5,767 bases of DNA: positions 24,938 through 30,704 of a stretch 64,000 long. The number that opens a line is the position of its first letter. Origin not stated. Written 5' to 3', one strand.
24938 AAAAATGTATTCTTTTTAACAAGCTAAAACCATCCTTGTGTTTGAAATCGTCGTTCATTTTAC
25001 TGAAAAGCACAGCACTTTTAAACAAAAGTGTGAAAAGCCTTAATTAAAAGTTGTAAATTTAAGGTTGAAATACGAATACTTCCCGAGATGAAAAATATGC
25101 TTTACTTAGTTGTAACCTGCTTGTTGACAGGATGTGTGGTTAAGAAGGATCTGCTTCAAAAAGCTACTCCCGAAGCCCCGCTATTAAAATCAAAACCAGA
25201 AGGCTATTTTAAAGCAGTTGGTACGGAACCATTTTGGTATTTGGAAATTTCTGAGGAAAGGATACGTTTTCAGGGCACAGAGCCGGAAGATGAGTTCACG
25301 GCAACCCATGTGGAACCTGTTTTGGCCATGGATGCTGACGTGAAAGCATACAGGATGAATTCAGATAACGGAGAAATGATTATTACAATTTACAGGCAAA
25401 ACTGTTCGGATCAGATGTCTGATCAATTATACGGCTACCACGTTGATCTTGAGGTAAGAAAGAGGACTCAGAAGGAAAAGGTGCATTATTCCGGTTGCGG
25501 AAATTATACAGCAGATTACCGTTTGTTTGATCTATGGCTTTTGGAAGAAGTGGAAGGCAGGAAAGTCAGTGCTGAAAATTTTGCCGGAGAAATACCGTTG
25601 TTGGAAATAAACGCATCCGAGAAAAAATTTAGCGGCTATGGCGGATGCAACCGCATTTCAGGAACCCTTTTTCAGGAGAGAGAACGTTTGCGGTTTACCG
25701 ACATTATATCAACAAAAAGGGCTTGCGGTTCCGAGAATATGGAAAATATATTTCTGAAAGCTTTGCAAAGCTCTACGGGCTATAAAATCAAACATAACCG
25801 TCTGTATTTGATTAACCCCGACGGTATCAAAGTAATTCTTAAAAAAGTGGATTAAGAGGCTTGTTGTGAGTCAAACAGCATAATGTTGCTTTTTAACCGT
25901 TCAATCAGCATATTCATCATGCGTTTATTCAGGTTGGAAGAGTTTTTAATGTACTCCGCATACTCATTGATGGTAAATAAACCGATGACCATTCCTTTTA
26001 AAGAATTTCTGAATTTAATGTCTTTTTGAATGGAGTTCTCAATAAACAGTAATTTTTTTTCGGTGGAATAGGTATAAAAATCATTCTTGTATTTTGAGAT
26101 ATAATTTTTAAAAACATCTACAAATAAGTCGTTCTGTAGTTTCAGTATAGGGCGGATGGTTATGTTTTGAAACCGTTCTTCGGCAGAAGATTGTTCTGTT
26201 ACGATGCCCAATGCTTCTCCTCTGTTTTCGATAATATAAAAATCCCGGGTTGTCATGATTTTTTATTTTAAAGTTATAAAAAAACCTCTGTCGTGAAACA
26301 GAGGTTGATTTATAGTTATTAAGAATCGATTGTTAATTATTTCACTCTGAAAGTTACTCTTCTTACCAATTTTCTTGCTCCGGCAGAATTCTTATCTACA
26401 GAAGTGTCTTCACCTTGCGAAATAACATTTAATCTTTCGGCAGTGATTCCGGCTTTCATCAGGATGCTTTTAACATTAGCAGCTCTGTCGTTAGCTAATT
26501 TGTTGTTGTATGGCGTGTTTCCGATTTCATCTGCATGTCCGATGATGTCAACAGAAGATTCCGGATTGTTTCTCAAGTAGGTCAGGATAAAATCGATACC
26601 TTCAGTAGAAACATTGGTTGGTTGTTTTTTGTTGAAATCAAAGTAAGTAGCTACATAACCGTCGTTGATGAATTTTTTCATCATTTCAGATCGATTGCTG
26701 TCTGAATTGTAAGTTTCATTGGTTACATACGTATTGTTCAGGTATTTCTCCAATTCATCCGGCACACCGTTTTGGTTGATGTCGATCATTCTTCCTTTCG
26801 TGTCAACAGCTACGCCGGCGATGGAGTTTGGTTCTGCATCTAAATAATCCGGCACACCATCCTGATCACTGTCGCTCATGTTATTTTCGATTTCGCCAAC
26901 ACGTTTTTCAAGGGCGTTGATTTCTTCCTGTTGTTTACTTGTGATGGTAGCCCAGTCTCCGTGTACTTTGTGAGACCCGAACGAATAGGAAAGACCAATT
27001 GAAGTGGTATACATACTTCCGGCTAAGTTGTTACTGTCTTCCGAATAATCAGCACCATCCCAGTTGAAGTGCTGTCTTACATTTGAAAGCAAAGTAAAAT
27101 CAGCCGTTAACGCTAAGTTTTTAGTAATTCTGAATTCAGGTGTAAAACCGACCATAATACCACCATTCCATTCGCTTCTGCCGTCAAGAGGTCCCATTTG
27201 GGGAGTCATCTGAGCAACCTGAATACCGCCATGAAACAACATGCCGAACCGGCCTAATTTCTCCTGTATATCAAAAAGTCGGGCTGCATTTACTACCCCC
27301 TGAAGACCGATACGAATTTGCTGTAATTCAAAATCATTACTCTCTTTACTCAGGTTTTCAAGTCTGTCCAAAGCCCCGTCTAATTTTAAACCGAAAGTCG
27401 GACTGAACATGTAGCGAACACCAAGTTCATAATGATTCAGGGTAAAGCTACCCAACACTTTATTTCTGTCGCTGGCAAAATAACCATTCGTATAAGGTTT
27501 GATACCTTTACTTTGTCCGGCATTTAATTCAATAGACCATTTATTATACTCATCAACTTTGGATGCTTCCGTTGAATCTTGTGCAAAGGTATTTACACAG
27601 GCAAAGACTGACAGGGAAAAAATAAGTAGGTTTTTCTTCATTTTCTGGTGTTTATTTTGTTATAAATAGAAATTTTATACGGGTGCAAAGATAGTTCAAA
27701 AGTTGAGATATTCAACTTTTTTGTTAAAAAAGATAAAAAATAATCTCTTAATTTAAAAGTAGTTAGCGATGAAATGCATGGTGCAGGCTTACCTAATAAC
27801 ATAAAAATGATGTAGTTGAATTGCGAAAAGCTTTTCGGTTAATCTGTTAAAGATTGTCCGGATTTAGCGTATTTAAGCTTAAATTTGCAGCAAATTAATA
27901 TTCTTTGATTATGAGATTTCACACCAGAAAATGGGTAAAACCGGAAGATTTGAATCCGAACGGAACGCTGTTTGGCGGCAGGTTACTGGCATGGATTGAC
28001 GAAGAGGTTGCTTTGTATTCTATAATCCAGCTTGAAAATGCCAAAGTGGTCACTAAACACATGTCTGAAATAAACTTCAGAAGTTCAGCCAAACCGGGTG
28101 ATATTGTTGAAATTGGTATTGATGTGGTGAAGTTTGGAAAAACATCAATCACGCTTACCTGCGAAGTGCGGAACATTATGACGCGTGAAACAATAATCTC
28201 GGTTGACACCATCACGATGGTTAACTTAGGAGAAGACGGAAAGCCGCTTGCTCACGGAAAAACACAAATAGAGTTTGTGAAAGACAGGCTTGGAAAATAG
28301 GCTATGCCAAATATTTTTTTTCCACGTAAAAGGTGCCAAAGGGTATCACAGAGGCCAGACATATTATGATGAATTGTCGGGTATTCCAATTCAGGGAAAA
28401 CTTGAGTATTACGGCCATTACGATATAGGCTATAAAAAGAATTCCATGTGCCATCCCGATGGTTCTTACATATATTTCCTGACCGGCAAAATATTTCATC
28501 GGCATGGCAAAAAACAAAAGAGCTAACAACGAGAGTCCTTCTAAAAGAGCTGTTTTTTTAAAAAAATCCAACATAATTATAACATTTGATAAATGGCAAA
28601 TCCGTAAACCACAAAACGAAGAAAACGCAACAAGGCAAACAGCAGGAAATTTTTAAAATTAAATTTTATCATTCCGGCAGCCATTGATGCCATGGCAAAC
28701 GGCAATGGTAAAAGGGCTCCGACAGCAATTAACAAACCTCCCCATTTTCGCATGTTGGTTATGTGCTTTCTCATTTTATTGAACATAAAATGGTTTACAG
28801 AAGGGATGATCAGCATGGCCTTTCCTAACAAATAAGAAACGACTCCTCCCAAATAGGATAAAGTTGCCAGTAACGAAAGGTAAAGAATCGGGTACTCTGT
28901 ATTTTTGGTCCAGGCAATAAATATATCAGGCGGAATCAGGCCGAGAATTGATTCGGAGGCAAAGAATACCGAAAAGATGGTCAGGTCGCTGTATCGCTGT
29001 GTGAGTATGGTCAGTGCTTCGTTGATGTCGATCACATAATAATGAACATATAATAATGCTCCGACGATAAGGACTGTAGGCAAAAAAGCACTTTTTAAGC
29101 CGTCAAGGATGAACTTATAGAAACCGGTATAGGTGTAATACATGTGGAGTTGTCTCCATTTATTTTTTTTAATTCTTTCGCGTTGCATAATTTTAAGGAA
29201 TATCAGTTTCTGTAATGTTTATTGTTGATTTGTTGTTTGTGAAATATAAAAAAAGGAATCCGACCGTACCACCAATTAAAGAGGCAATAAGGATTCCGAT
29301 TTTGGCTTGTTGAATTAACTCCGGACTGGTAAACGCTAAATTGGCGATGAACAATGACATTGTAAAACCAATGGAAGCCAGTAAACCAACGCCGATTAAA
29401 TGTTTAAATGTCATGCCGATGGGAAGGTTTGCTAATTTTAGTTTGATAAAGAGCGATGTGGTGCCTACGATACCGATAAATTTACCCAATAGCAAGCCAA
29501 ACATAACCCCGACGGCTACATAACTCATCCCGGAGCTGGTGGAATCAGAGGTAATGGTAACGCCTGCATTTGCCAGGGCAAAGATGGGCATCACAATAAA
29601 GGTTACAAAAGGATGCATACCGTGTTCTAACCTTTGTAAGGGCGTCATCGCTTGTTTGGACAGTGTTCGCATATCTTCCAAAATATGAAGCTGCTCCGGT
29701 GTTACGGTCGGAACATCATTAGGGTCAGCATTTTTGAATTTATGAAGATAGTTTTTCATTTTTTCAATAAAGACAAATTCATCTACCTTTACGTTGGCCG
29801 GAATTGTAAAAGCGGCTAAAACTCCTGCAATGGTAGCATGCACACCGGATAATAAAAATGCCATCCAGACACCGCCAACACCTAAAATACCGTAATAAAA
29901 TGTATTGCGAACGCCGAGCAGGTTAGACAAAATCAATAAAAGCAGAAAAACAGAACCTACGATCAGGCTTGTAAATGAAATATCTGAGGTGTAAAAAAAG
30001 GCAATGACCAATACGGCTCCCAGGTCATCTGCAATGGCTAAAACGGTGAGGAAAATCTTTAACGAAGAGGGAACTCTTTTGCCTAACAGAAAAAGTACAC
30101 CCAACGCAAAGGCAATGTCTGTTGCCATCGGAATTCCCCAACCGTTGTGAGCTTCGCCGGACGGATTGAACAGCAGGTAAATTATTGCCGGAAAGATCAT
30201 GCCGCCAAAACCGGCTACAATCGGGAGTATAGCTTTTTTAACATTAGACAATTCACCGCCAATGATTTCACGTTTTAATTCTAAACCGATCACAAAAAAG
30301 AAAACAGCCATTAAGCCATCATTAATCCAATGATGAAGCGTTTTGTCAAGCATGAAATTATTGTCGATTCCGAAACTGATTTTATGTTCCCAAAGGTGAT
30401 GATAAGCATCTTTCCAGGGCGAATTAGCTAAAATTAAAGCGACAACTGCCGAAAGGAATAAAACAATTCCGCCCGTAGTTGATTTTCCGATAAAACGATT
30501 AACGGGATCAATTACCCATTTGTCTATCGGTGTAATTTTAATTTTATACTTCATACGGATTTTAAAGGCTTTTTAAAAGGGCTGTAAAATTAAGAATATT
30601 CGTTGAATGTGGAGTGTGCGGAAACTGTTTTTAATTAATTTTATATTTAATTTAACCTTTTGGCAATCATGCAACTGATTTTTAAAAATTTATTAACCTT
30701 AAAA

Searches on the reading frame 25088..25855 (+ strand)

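Call 41: search_protein_families(library=pfam, proteins=[window:25088-25855:+], max_evalue=0.001)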
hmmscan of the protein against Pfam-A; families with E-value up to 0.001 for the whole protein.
window:25088-25855:+ (255 aa): 1 family
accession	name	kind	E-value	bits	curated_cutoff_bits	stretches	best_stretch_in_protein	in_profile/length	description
PF03724.22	META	-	3e-19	69.5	24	1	150-246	9-102/109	META domain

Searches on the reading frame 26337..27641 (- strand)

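Call 41: search_protein_families(library=pfam, proteins=[window:26337-27641:-], max_evalue=0.001)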
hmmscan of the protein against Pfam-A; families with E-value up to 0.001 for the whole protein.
window:26337-27641:- (434 aa): 2 families
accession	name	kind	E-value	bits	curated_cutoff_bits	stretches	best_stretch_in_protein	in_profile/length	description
PF00691.25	OmpA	-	3.9e-16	59.6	27.2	1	333-423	1-93/98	OmpA family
PF13505.12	OMP_b-brl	-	4e-06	27.6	28.7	1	12-221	7-175/175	Outer membrane protein beta-barrel domain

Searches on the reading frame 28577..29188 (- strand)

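Call 3: search_protein_families(library=pfam, proteins=[window:28577-29188:-], max_evalue=0.01)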
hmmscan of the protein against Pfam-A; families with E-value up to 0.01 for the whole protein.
window:28577-29188:- (203 aa): 1 family
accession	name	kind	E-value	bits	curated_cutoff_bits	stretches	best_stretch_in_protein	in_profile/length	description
PF09335.16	VTT_dom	-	4.7e-08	34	33.9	1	106-200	22-122/123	VTT domain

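Call 4: search_protein_families(library=ncbifam, proteins=[window:28577-29188:-], max_evalue=0.01)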
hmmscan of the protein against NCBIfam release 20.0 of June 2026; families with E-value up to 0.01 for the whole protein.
window:28577-29188:- (203 aa): 0 families

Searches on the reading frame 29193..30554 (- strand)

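Call 3: search_protein_families(library=pfam, proteins=[window:29193-30554:-], max_evalue=0.01)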
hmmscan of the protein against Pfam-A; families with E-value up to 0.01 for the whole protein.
window:29193-30554:- (453 aa): 1 family
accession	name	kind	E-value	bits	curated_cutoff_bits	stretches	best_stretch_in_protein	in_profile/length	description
PF06965.17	Na_H_antiport_1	-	2.9e-146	487.6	23.5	1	20-436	2-374/374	Na+/H+ antiporter 1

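Call 4: search_protein_families(library=ncbifam, proteins=[window:29193-30554:-], max_evalue=0.01)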
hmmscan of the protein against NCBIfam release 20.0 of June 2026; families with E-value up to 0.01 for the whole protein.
window:29193-30554:- (453 aa): 5 families
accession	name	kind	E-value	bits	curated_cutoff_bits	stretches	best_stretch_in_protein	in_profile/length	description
NF011428.0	PRK14856.1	equivalog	2.8e-131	438.3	639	1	18-445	14-436/438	sodium/proton antiporter NhaA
NF007111.0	PRK09560.1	subfamily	2.9e-130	434.5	423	2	15-272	8-257/389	Na(+)/H(+) antiporter NhaA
TIGR00773.1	NhaA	equivalog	5.5e-126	420.5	254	1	21-436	1-374/374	Na+/H+ antiporter NhaA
NF007112.0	PRK09561.1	subfamily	8.4e-126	420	408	2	17-273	4-258/389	sodium/proton antiporter NhaA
NF011427.0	PRK14854.1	subfamily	2.2e-99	333.1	558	2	24-272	8-254/383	pH-dependent sodium/proton antiporter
